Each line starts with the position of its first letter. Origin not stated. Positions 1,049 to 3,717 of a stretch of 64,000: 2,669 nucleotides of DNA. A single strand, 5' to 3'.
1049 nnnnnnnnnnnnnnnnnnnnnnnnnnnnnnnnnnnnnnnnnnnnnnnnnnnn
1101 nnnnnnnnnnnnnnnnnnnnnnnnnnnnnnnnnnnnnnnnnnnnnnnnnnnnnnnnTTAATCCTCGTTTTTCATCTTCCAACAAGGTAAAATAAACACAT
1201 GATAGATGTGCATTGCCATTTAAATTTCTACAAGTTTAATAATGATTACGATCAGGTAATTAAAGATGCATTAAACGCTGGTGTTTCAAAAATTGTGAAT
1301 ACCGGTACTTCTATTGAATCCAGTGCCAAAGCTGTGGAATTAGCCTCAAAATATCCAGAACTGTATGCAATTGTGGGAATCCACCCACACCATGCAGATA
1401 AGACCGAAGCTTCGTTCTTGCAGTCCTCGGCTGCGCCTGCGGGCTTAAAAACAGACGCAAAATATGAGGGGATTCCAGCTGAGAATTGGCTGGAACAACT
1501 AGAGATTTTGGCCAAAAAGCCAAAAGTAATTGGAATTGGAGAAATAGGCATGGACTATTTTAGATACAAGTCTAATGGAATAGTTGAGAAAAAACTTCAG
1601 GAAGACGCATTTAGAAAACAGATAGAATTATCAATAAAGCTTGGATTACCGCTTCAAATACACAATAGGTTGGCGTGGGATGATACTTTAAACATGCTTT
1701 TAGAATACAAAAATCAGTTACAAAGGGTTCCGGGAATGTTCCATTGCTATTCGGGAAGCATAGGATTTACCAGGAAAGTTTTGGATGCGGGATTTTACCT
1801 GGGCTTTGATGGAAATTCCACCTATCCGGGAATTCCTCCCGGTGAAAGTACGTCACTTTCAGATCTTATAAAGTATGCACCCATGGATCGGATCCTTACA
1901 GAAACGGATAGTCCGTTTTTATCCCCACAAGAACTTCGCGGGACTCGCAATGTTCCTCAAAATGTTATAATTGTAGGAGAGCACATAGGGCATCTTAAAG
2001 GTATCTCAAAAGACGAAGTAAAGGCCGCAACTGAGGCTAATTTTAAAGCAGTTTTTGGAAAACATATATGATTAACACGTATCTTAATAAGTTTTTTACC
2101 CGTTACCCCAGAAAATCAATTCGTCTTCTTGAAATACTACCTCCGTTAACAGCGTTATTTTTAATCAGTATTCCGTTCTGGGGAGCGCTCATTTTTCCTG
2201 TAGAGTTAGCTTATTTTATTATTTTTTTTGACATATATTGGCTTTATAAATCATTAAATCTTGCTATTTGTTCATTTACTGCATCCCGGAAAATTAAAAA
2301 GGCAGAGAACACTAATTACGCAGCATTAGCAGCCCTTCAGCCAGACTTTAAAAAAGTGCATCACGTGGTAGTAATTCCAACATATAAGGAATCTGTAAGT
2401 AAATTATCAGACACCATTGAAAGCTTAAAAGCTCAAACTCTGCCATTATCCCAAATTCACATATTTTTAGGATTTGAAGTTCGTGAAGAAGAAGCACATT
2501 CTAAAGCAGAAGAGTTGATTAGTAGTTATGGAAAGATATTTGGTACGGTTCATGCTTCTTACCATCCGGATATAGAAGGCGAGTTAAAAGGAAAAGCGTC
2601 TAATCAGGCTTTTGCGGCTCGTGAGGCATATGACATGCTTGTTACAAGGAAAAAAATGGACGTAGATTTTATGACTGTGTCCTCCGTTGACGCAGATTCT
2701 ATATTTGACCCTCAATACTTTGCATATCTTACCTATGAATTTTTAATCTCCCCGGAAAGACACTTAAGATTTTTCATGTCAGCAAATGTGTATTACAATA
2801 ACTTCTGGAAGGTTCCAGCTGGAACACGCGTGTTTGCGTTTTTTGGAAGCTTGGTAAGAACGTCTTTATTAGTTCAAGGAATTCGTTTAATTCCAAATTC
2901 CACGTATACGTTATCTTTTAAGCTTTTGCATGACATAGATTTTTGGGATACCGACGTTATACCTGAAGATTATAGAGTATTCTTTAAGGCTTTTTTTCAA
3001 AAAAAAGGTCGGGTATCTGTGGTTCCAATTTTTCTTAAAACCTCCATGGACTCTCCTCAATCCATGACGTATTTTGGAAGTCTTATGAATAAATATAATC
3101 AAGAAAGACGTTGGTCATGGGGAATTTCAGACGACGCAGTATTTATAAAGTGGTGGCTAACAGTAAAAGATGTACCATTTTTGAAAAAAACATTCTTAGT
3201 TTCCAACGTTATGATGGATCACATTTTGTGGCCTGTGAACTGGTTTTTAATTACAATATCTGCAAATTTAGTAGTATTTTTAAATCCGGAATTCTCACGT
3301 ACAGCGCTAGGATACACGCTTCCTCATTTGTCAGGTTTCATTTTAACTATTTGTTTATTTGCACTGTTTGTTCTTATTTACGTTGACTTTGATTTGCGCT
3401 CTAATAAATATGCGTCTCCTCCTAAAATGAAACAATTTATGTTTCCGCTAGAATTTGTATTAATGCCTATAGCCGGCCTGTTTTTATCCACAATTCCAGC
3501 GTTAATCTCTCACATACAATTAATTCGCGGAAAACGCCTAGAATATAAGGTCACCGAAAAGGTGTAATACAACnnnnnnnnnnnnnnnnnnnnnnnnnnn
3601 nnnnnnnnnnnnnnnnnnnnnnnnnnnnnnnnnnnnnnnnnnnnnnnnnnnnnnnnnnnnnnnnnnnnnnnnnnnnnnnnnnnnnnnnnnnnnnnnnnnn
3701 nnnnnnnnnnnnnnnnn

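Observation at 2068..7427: Polyprenyl-phosphate-linked glycan synthesis cluster resembling an actinobacterial arabinan/DPA-type pathway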

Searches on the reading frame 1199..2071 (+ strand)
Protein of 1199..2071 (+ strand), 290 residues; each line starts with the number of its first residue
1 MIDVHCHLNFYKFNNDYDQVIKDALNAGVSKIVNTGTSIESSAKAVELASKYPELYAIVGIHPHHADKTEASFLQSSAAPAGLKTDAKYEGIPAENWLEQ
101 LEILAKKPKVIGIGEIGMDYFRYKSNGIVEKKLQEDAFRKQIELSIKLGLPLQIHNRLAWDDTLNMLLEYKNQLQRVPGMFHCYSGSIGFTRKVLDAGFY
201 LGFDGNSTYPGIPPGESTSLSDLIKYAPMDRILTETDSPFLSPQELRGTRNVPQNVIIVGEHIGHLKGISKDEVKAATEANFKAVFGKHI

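Call 3: search_protein_families(library=pfam, proteins=[window:1199-2071:+], max_evalue=0.01)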
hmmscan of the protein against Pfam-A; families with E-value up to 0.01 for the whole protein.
window:1199-2071:+ (290 aa): 1 family
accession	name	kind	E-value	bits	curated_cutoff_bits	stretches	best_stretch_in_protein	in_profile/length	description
PF01026.27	TatD_DNase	-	5e-72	242.8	27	1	2-287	1-253/253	TatD related DNase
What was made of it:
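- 1199..2071 (+): TatD-family metal-dependent hydrolase. It is the conserved first gene of the block and overlaps the GT2 start by 4 nt. It probably belongs to an ancestral MetRS-TatD gene pair rather than to the glycan pathway. Pfam TatD_DNase at 243 bits (call 3).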

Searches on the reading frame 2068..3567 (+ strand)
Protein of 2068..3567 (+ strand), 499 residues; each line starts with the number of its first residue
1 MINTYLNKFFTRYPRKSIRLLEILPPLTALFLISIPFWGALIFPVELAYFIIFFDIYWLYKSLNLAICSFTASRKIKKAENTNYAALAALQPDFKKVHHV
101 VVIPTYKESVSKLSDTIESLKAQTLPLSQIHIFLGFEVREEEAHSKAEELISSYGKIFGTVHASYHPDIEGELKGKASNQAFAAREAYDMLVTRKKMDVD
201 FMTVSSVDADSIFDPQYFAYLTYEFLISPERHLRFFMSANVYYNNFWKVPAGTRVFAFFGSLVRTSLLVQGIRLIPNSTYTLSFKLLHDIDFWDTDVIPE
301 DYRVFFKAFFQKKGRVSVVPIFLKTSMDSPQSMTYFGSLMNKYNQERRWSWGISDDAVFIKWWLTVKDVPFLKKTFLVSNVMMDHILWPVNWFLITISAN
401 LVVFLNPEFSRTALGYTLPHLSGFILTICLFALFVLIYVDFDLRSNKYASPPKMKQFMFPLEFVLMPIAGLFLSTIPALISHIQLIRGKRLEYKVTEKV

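Call 3: search_protein_families(library=pfam, proteins=[window:2068-3567:+], max_evalue=0.01)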
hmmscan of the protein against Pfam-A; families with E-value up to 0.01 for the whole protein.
window:2068-3567:+ (499 aa): 2 families
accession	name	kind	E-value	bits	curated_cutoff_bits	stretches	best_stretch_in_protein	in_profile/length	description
PF13632.12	Glyco_trans_2_3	-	1.6e-08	35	27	1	207-432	5-191/198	Glycosyl transferase family group 2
PF13641.12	Glyco_tranf_2_3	-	0.00032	21.2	27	1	101-223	5-109/230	Glycosyltransferase like family 2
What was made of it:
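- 2068..3567 (+): Membrane-embedded GT2 glycosyltransferase with a cellulose/hyaluronan-synthase-like fold. Layout: 2 N-terminal transmembrane helices, a GT-A domain, then C-terminal transmembrane helices. Pfam Glyco_trans_2_3 at 35 bits (call 3).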

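Call 4: search_protein_families(library=ncbifam, proteins=[window:2068-3567:+], max_evalue=0.01)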
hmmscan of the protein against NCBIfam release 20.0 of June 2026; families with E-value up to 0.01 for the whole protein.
window:2068-3567:+ (499 aa): 0 families

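Call 13: search_solved_structures(query=window:2068-3567:+, max_evalue=1)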
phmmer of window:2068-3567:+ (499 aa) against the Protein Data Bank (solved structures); distinct sequences matched with E-value up to 1: 2.
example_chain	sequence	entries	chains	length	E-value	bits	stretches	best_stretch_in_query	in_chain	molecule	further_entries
4gq7_A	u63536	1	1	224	0.046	16.1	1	194-289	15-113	Flocculin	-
4lhk_A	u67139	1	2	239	0.065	15.6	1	194-289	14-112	Flocculin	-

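Call 30: find_homologous_proteins(query=window:2068-3567:+, max_evalue=0.001)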
Query window:2068-3567:+ (499 aa): 2008 proteins with E <= 0.001 among 8000 candidates; the best 120 are listed.
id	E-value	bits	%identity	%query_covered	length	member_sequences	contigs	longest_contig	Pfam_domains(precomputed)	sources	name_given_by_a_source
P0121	0.0e+0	1048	92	100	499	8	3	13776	PF13632.13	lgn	-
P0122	0.0e+0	1013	89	100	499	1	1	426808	PF13632.13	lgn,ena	-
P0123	2.8e-298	1008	89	100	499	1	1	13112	PF13632.13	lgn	-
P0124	1.4e-290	983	86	100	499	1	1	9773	-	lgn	-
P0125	1.1e-282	957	83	100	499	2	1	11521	PF13632.13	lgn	-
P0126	7.3e-278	941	82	100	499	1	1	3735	PF13632.13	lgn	-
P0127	5.8e-271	918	79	100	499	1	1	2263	PF13632.13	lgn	-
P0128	1.1e-264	897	77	100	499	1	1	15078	PF13632.13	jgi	jgi:hypothetical protein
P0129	1.9e-262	890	77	100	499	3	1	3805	PF13632.13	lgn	-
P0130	1.3e-258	877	76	99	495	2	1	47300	PF13632.13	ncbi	ncbi:MAG: glycosyltransferase [Candidatus Levyibacteriota bacterium]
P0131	1.1e-257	874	76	100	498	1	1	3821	-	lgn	-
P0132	4.3e-257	872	76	100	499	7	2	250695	PF13632.13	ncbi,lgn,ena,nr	ncbi:MAG: glycosyltransferase family 2 protein [Candidatus Levybacteria bacterium]|nr:glycosyltransf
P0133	1.3e-256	870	76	100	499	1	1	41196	PF13632.13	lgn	-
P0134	2.2e-256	870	75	100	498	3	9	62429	PF13632.13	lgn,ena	-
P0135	4.3e-256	869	76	100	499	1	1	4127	PF13632.13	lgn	-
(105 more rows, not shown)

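Call 42: predict_structure(alignment_id=A3)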
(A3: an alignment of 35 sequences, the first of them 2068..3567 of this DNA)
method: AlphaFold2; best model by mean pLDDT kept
length: 499 residues; sequences in the alignment: 35
mean_pLDDT: 82.4   pTM: 0.82
mean pLDDT of the five models: 82.4, 81.4, 79.5, 78.9, 75.7
residues with pLDDT >= 90: 156; 70-90: 279; 50-70: 39; < 50: 25
segments of 3 or more residues with pLDDT < 50: 336-339, 344-351, 491-499
pLDDT, mean of each block of 10 residues (from residue 1): 82 80 84 84 86 86 90 93 95 96 87 91 95 91 92 94 88 72 95 96 91 93 94 89 81 80 87 76 94 69 84 90 82 49 46 70 88 87 77 69 80 85 83 86 72 79 77 72 70 39
secondary structure, 60 per line:
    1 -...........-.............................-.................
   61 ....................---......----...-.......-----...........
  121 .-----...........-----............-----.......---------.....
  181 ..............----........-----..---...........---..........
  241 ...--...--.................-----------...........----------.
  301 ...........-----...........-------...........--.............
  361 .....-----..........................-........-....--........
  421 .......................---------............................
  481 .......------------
elements in order: H2-12 H14-42 H44-80 H84-89 E98-104 H110-121 E130-137 H143-154 E160-166 H176-194 E202-206 H217-227 E234-243 H251-267 E279-283 H284-289 H300-311 E317-327 H335-345 H348-365 H371-396 H398-405 H407-410 H413-443 H453-487

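Call 46: fold_search(model_id=the predicted structure, library=pdb)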
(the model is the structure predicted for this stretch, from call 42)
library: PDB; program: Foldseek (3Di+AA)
matches with E <= 10: 771; with E <= 0.001: 128
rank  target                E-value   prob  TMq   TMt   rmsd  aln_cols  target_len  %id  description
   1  5ej1_A                1.9e-08  1.00  0.47  0.34  16.4       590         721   13  Pre-translocation state of bacterial cellulose synthase (released 2016-03-30)
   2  7sp7_A                2.5e-08  1.00  0.44  0.45  18.0       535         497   12  Chlorella virus hyaluronan synthase inhibited by UDP (released 2022-04-06)
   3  7sp8_A                3.9e-08  1.00  0.39  0.39  20.4       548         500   12  Chlorella virus Hyaluronan Synthase bound to UDP-GlcNAc (released 2022-04-06)
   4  9yq5_A                8.9e-08  1.00  0.45  0.45  17.8       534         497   10  Chlorella virus hyaluronan synthase bound to an inserted UDP-GlcA (released 2025-12-10)
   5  9yq2_A                9.3e-08  1.00  0.44  0.45  17.8       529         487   11  Chlorella virus hyaluronan synthase bound to DDM (released 2025-12-10)
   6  8sne_A                1.1e-07  1.00  0.44  0.45  17.6       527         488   11  Chlorella virus Hyaluronan Synthase bound to GlcA extended GlcNAc primer and UDP (released 2024-05-01)
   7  6yv7_B                1.6e-07  1.00  0.44  0.61  11.9       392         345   12  Mannosyltransferase PcManGT from Pyrobaculum calidifontis (released 2020-07-22)
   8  4p00_A                1.8e-07  1.00  0.49  0.35  15.1       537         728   14  Bacterial Cellulose Synthase in complex with cyclic-di-GMP and UDP (released 2014-04-09)
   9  7sp6_A                2.1e-07  1.00  0.43  0.43  17.9       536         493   12  Chlorella virus hyaluronan synthase (released 2022-04-06)
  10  7sp9_A                2.2e-07  1.00  0.44  0.44  17.8       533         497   12  Chlorella virus Hyaluronan Synthase in the GlcNAc-primed channel-closed state (released 2022-04-06)
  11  9b8v_E                2.5e-07  1.00  0.50  0.31  15.0       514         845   14  AlphaFold2 informed cryo-EM model of the E. coli cellulose synthase BcsAG3B6 complex (released 2025-02-19)
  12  4hg6_A                2.9e-07  1.00  0.46  0.32  16.8       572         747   13  Structure of a cellulose synthase - cellulose translocation intermediate (released 2012-12-19)
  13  9yq4_A                3.0e-07  1.00  0.45  0.45  17.6       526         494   11  Chlorella virus hyaluronan synthase bound to a proofreading UDP-GlcA (released 2025-12-10)
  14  8smn_A                3.4e-07  1.00  0.44  0.43  17.4       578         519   11  Xenopus laevis hyaluronan synthase 1, nascent HA polymer bound state (released 2024-05-01)
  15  9fmz_A                3.9e-07  1.00  0.48  0.31  15.7       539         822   14  Cryo-EM structure of the c-di-GMP-bound synthase:pEtN transferase complex (BcsA-Bct-G3) from the E. coli cellulose sec (released 2024-10-16)
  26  6yv7_A                1.5e-06  1.00  0.42  0.57  11.7       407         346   12  Mannosyltransferase PcManGT from Pyrobaculum calidifontis (released 2020-07-22)
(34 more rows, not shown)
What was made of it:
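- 2068..3567 (+): The model has pLDDT 82; the top Foldseek hits are BcsA 5ej1 (E 2e-8), Chlorella virus HAS 7sp7 and PcManGT 6yv7 (calls 42, 46).
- On Membrane-embedded processive GT2 synthases (BcsA/HAS/chitin synthase type): Foldseek gives BcsA and HAS at E 2e-8 to 1e-7 with TM 0.44-0.50 (call 46).
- The minimal synthase-like enzyme PcManGT, a non-polymerising mannosyltransferase, is among the best GT2 structural matches (call 46).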

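Call 67: search_solved_structures(query=A3, max_evalue=10)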
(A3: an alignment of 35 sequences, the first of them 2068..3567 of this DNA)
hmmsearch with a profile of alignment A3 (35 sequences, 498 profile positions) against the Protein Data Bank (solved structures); distinct sequences matched with E-value up to 10: 3.
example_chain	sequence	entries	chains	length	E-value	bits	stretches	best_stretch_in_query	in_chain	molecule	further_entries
8bz4_A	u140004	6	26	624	0.58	12.2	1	92-134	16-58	Glycosyltransferase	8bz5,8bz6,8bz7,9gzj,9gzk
6st5_A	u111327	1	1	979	0.93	11.5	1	206-276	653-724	LicM2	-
8fjf_A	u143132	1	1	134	1.1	11.2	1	140-201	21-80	H10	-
